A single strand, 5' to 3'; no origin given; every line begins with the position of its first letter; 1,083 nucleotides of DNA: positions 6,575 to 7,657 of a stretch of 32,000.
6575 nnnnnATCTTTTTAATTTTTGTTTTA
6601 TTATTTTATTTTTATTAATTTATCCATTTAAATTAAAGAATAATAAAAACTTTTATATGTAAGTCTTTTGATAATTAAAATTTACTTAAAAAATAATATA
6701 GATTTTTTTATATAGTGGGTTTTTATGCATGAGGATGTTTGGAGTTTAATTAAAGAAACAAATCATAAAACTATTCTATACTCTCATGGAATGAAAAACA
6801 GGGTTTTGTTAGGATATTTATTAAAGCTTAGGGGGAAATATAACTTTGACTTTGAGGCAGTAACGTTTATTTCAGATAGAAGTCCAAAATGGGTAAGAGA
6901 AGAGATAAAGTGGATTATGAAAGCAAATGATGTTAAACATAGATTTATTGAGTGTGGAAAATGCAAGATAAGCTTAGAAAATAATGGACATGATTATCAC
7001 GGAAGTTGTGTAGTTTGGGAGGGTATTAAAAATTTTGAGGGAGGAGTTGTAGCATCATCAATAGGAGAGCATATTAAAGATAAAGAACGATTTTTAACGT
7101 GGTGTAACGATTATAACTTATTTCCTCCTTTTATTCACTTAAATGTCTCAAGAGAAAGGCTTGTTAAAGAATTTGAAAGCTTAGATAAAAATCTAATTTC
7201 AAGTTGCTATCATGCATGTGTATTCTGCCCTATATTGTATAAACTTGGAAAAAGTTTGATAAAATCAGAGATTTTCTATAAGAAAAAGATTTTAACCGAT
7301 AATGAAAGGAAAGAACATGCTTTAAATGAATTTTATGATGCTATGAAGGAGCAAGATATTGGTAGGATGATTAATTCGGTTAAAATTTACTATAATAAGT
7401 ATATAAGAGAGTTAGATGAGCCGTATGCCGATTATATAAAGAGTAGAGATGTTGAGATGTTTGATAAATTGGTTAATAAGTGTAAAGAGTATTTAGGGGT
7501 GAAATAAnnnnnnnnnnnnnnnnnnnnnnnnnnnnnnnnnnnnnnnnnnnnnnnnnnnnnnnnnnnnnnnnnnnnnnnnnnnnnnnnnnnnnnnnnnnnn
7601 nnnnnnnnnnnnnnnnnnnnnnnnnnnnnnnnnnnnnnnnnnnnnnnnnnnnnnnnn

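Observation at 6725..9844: Translationally coupled three-gene cassette of unknown function: degenerate PP-loop paralogue, Trp-rich (PK)5 protein, sequon-rich anchored surface protein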

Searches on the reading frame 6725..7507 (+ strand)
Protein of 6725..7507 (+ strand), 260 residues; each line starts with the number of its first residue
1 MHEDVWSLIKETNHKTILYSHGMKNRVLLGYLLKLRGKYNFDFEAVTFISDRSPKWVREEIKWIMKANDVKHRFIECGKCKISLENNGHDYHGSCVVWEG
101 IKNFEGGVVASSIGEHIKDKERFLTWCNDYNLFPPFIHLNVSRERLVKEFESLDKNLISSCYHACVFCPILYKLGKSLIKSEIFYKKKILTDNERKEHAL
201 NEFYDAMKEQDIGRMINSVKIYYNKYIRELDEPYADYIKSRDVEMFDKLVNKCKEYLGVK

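Call 3: search_protein_families(library=pfam, proteins=[window:6725-7507:+], max_evalue=1)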
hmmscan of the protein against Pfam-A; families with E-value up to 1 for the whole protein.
window:6725-7507:+ (260 aa): 0 families

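Call 4: search_protein_families(library=ncbifam, proteins=[window:6725-7507:+], max_evalue=1)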
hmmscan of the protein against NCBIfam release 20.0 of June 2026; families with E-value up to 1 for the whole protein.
window:6725-7507:+ (260 aa): 0 families

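Call 11: search_solved_structures(query=window:6725-7507:+, max_evalue=10)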
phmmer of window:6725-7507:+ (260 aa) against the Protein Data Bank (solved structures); distinct sequences matched with E-value up to 10: 0.

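Call 14: find_homologous_proteins(query=window:6725-7507:+, max_evalue=0.01)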
Query window:6725-7507:+ (260 aa): 4 proteins with E <= 0.01 among 483 candidates.
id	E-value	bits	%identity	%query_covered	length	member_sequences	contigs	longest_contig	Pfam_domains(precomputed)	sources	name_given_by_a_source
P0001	1.9e-160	550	91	100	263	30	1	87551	-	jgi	-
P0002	2.7e-139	481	79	100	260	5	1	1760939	-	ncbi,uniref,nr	ncbi:conserved hypothetical protein [Methanocaldococcus sp. FS406-22]|uniref:hypothetical protein n=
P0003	3.7e-115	402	67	99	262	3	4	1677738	-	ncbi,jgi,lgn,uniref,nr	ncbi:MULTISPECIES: hypothetical protein [Methanococcaceae]|uniref:hypothetical protein n=1 Tax=Metha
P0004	8.0e-109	381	70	90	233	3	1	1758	-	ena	-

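Call 30: search_solved_structures(query=A1, max_evalue=10, show_alignments=2)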
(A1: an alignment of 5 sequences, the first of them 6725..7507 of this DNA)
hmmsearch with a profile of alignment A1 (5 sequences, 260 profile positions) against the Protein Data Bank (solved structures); distinct sequences matched with E-value up to 10: 0.

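Call 36: predict_structure(alignment_id=A1)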
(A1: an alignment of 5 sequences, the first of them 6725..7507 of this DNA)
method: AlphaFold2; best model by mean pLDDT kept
length: 260 residues; sequences in the alignment: 5
mean_pLDDT: 51.5   pTM: 0.40
mean pLDDT of the five models: 51.5, 49.9, 45.5, 42.3, 41.3
residues with pLDDT >= 90: 5; 70-90: 36; 50-70: 68; < 50: 151
segments of 3 or more residues with pLDDT < 50: 1-27, 49-54, 76-150, 153-190
pLDDT, mean of each block of 10 residues (from residue 1): 39 44 46 52 55 50 60 51 39 36 37 35 40 32 44 39 39 44 39 68 80 68 60 67 85 88
secondary structure, 60 per line:
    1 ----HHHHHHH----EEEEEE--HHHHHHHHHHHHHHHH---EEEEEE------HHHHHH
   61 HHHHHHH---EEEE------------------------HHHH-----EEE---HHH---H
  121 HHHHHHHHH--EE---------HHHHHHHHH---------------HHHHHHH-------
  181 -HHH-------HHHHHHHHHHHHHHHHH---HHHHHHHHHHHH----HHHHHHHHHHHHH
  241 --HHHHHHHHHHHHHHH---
elements in order: H5-11 E16-21 H24-39 E43-48 H55-67 E71-74 H99-102 E108-110 H120-129 H143-151 H167-173 H192-208 H212-223 H228-240 H243-257
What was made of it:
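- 6725..7507 (+): Gene 1: a 260-aa protein with no signal peptide or TM segment. It is a lineage-restricted orphan with an N-terminal β-α-β-α-β unit, seven invariant Cys and a C-terminal helical bundle. AF2 pLDDT 51.5 (call 36).
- Closest known: PP-loop ATP pyrophosphatases. Different: The model confidence is poor (call 36).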

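Call 37: search_protein_representatives(alignment_id=A1)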
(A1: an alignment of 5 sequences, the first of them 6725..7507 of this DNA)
Query: 5 sequences, 260 profile positions. Proteins with E-value up to 0.001 (for the whole library): 3; up to 1e-10: 2; up to 1e-30: 1. The best 3 are listed.
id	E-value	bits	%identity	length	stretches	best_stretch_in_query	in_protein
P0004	4.5e-143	491.4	-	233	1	28-260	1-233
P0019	5.9e-26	107.5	-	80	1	167-229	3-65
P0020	4.6e-06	42.4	-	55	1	76-118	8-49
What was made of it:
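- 6725..7507 (+): Only 4 homologues among 5.8 billion proteins, and nothing beyond its own family among 1.84 billion representatives (calls 14, 37).
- A profile search of 1.84 billion representatives finds only gene 1's own family (call 37).
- Tried and rejected: The PDB sequence search with the single protein and with the profile (calls 11, 30) gave nothing, and neither did the profile search of 1.84 billion representatives (call 37).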

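Call 50: fold_search(model_id=the predicted structure, library=pdb)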
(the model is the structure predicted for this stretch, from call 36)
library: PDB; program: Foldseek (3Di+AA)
matches with E <= 10: 1279; with E <= 0.001: 0
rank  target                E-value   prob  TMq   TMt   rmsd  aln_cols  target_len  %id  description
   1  8cp3_A                4.5e-03  0.93  0.31  0.32  14.8       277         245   13  Apo-LarE in complex with AMP-PNP (released 2024-01-31)
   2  8cnz_A                1.3e-02  0.85  0.31  0.32  12.8       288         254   14  mmLarE-[4Fe-4S] phased by Fe-SAD (released 2024-01-31)
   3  8cp3_B                1.3e-02  0.87  0.31  0.32  17.2       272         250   13  Apo-LarE in complex with AMP-PNP (released 2024-01-31)
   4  8cnz_D                2.1e-02  0.80  0.32  0.32  12.2       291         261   14  mmLarE-[4Fe-4S] phased by Fe-SAD (released 2024-01-31)
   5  7z6h_F                2.5e-02  0.18  0.17  0.15  15.5       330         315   11  Structure of DNA-bound human RAD17-RFC clamp loader and 9-1-1 checkpoint clamp (released 2022-05-04)
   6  5iln_A                3.0e-02  0.72  0.21  0.18   8.5       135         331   18  Crystal structure of Aspartate Transcarbamoylase from Plasmodium falciparum (PfATC) with bound citrate (released 2017-03-29)
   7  5g1o_F                3.2e-02  0.84  0.23  0.21   8.8       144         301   12  Aspartate transcarbamoylase domain of human CAD in apo form (released 2016-06-22)
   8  3ivc_B                3.2e-02  0.82  0.25  0.24  11.2       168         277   14  Crystal structure of pantothenate synthetase in complex with 2-(2-((benzofuran-2-ylmethoxy)carbonyl)-5-methoxy-1H-indo (released 2009-10-13)
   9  5dbo_C                3.4e-02  0.98  0.24  0.20   6.0       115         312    8  Crystal structure of the tetrameric eIF2B-beta2-delta2 complex from C. thermophilum (released 2015-10-07)
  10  7ji4                  4.0e-02  0.93  0.28  0.49   5.8       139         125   11  Universal stress protein (USP) domain of KdpD histidine kinase in complex with second messenger c-di-AMP (released 2021-05-26)
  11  8cnz_C                4.3e-02  0.63  0.31  0.31  12.3       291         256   14  mmLarE-[4Fe-4S] phased by Fe-SAD (released 2024-01-31)
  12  6vvo_E                4.3e-02  0.18  0.17  0.14  14.0       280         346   14  Structure of the human clamp loader (Replication Factor C, RFC) bound to the sliding clamp (Proliferating Cell Nuclear (released 2020-02-26)
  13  4zeo_A                4.5e-02  0.98  0.24  0.23   5.9       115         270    7  Crystal structure of eIF2B delta from Chaetomium thermophilum (released 2015-09-30)
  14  8cnz_E                4.5e-02  0.66  0.31  0.32  12.4       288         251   13  mmLarE-[4Fe-4S] phased by Fe-SAD (released 2024-01-31)
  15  3coz_B                4.8e-02  0.66  0.26  0.24  12.0       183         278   15  Crystal Structure of Mycobacterium Tuberculosis Pantothenate Synthetase at 2.0 Ang resolution- in complex with sulphon (released 2008-10-07)
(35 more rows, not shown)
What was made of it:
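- On PP-loop ATP pyrophosphatase / PAPS_reduct (PF01507), gene 1: LarE is the top hit, but at E 4.5e-3 and TM 0.31, from a model with pLDDT 51.5 (calls 36, 50).
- Closest known: PP-loop ATP pyrophosphatases. Same: LarE is the best, though sub-threshold, Foldseek hit (call 50).
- The top Foldseek hits of the low-confidence model are the PP-loop enzyme LarE (E 4.5e-3, TM 0.31), followed by other HUP-class folds such as pantothenate synthetase, USP, TilS and NAD synthetase (call 50).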

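Call 51: find_encoding_contigs(protein=P0003, flank=6000, max_places=4)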
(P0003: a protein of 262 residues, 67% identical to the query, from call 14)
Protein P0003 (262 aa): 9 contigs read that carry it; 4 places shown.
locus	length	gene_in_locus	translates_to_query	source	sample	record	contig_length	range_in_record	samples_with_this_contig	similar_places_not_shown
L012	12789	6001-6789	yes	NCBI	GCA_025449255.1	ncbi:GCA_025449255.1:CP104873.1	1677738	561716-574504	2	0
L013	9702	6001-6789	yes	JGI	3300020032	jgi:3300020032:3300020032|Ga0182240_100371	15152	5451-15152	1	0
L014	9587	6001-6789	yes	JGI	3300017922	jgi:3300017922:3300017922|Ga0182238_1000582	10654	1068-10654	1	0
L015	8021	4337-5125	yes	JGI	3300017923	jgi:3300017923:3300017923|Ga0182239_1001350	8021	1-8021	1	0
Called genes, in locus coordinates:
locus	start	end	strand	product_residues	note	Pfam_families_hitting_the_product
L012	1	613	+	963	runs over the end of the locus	PF01139:RtcB, PF14890:Intein_splicing, PF14528:LAGLIDADG_3, PF01139:RtcB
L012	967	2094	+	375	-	PF01497:Peripla_BP_2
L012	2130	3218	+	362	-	PF08100:Dimerisation, PF00891:Methyltransf_2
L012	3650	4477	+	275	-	-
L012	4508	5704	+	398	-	-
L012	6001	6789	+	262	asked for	-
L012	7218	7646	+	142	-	-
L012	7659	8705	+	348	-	PF01032:FecCD, PF00950:ABC-3 (weak)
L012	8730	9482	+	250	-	PF00005:ABC_tran, PF13304:AAA_21 (faint)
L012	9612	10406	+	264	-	PF02475:TRM5-TYW2_MTfase, PF00398:RrnaAD (faint), PF06325:PrmA, PF13847:Methyltransf_31 (weak), PF08241:Methyltransf_11 (weak), PF13649:Methyltransf_25 (weak)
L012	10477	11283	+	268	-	PF03133:TTL (faint), PF14397:ATPgrasp_ST (faint), PF02655:ATP-grasp_3, PF08443:RimK, PF02222:ATP-grasp (weak), PF02750:Synapsin_C (weak), PF02955:GSH-S_ATP, PF07478:Dala_Dala_lig_C, +1 more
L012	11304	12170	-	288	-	PF01634:HisG, PF08029:HisG_C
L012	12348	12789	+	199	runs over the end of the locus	PF01871:AMMECR1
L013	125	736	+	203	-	PF01066:CDP-OH_P_transf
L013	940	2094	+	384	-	PF01497:Peripla_BP_2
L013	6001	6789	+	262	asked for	-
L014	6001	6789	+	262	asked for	-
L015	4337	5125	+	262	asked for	-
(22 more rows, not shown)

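Call 72: search_protein_families(library=padloc, proteins=[window:6725-7507:+], max_evalue=1)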
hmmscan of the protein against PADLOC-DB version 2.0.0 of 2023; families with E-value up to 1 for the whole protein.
window:6725-7507:+ (260 aa): 0 families

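Call 73: search_protein_families(library=phrogs, proteins=[window:6725-7507:+], max_evalue=1)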
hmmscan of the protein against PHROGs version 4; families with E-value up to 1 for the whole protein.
window:6725-7507:+ (260 aa): 1 family
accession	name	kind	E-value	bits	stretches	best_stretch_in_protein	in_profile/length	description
phrog_9153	-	unknown function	0.25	10.7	1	200-235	219-255/694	-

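Call 90: search_protein_families(library=pfam, proteins=[L012:3650-4477:+], max_evalue=0.01)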
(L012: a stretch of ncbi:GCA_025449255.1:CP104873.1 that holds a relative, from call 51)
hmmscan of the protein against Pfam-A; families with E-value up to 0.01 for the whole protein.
L012:3650-4477:+ (275 aa): 1 family
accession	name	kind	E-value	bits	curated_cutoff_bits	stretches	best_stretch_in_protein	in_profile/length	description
PF16147.10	DUF4855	-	3.4e-05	23.6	27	1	101-241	162-279/313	Domain of unknown function (DUF4855)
